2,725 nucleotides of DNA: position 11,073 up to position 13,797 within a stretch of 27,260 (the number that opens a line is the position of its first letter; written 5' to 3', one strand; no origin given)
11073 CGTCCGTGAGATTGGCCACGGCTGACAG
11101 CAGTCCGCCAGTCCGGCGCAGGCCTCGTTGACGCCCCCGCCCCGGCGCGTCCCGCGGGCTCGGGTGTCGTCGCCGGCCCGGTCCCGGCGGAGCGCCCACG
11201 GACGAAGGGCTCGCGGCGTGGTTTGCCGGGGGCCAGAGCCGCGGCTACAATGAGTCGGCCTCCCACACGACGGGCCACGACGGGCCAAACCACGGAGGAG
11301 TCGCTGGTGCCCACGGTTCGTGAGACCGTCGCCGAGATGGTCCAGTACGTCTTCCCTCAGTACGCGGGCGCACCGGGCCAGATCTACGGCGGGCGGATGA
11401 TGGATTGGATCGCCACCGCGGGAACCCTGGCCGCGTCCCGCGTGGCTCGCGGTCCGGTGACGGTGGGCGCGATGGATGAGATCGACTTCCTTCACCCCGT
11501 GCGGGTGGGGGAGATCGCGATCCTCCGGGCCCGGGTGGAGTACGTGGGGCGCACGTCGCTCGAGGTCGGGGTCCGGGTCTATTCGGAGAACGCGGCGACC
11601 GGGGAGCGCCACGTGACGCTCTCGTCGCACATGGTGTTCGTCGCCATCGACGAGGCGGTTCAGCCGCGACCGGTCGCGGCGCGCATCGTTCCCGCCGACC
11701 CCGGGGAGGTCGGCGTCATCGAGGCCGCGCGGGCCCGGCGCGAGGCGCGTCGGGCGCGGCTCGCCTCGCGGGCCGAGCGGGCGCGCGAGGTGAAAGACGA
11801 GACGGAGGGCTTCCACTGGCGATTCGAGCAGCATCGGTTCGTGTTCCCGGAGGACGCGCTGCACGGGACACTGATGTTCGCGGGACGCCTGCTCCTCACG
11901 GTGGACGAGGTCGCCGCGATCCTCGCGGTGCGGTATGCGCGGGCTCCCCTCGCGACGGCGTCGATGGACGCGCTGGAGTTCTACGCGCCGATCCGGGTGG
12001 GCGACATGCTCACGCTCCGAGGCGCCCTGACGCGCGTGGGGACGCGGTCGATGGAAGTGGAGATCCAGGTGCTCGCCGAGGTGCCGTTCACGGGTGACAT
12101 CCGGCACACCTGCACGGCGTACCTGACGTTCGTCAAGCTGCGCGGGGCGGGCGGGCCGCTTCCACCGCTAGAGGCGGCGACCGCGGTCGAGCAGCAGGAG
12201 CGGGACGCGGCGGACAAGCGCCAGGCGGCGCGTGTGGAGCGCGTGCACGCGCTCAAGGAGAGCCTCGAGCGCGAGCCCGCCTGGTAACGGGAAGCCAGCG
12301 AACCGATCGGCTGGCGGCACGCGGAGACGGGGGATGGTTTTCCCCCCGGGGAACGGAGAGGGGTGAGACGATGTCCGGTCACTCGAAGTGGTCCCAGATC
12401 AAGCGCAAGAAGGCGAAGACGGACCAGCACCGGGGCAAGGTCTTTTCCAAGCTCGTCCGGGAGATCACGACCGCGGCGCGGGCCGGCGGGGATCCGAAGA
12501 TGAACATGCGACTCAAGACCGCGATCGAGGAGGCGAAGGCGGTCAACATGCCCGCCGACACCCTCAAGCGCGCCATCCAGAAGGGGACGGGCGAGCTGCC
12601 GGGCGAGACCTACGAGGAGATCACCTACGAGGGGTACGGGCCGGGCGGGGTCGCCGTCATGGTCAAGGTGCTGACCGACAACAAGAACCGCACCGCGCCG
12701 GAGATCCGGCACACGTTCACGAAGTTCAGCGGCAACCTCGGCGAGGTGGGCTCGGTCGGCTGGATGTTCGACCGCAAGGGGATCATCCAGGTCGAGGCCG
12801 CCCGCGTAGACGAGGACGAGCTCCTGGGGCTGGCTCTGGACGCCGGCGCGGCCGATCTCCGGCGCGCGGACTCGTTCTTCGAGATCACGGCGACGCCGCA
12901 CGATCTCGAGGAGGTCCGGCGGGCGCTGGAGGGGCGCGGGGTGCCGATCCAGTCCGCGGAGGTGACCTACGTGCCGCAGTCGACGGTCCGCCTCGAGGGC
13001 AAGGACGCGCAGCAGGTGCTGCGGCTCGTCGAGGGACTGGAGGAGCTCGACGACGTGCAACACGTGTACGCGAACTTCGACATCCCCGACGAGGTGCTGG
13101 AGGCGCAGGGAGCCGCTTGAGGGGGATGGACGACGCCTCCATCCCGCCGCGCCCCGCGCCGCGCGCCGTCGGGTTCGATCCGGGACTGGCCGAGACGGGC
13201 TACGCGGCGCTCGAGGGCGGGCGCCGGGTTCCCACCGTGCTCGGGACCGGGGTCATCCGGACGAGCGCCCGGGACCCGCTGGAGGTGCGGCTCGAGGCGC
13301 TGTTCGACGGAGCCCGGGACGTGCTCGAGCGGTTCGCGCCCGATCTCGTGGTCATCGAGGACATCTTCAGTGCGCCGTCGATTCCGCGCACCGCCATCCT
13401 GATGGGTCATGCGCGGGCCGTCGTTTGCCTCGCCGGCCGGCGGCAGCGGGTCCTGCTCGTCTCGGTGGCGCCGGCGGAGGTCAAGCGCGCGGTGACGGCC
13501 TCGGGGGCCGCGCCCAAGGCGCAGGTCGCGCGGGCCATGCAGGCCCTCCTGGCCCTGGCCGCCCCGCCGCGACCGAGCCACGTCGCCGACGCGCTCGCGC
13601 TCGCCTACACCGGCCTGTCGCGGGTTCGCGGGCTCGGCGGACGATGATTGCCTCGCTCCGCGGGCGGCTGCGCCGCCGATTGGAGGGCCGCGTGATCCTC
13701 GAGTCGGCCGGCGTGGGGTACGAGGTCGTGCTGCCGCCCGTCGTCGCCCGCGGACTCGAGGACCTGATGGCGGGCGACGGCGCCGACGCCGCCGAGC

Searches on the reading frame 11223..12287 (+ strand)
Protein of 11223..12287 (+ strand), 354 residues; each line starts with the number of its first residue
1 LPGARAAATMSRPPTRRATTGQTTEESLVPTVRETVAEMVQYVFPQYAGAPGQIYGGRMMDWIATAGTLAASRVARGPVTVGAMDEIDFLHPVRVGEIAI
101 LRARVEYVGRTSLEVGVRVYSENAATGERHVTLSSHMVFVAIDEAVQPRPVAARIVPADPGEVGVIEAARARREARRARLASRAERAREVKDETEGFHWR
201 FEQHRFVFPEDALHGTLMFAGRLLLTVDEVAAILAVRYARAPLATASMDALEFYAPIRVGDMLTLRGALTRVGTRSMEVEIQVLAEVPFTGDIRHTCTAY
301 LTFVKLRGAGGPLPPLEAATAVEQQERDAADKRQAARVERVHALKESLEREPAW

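Call 6: search_protein_families(library=pfam, proteins=[window:11223-12287:+])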
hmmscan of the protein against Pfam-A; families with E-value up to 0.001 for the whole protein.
window:11223-12287:+ (354 aa): 3 families
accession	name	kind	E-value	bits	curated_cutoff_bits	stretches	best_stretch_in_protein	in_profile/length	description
PF03061.28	4HBT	-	2e-30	105.4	20.6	2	52-124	2-75/79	Thioesterase superfamily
PF13279.12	4HBT_2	-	1.5e-08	35.5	25.5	0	61-145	27-109/122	Thioesterase-like superfamily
PF01575.25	MaoC_dehydratas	-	0.00082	19.4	27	0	230-280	62-110/123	MaoC like domain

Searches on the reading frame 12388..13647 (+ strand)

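Call 6: search_protein_families(library=pfam, proteins=[window:12388-13647:+])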
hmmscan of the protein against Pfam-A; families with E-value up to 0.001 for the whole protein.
window:12388-13647:+ (419 aa): 1 family
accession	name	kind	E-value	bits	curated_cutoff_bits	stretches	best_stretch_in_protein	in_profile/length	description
PF02075.23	RuvC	-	1.9e-31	109.4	22.2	1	261-408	2-147/148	Crossover junction endodeoxyribonuclease RuvC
